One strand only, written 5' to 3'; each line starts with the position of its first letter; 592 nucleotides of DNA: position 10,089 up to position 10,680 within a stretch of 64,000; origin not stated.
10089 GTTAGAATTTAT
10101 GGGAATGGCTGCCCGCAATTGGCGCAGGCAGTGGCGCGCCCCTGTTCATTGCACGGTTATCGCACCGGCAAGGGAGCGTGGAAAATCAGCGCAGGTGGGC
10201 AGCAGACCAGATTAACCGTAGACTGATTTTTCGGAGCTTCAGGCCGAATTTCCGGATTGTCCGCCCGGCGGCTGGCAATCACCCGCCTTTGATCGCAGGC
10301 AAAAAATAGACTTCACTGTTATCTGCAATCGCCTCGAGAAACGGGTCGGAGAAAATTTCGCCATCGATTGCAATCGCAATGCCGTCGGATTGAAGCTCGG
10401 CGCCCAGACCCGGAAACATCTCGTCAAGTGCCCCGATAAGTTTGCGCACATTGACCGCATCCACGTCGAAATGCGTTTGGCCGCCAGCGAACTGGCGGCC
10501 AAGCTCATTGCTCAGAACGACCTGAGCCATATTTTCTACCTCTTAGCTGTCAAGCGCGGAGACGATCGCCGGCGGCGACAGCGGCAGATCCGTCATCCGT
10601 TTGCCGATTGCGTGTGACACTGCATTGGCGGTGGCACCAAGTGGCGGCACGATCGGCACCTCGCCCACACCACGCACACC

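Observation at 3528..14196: Ten-gene minus-strand catabolic cluster built around a CoxMSL-type molybdenum hydroxylase, two luciferase-like monooxygenases and two unknown paralogs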

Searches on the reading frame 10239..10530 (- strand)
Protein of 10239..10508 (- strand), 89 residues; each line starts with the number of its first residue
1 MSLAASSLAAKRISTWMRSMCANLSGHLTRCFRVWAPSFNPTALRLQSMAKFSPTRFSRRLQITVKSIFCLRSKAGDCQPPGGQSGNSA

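Call 3: search_protein_families(library=pfam, proteins=[window:10239-10508:-], max_evalue=0.01)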
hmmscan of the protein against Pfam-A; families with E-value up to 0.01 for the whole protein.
window:10239-10508:- (89 aa): 0 families

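Call 4: search_protein_families(library=pfam, proteins=[window:10279-10530:-], max_evalue=0.01)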
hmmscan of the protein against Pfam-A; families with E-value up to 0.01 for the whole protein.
window:10279-10530:- (83 aa): 1 family
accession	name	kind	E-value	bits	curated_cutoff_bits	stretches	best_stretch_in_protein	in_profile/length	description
PF02597.26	ThiS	-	1.1e-06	29.6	22.5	1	12-83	8-76/76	ThiS family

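Call 5: search_protein_families(library=ncbifam, proteins=[window:10279-10530:-], max_evalue=0.001)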
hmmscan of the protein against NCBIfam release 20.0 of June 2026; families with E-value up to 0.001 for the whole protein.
window:10279-10530:- (83 aa): 0 families
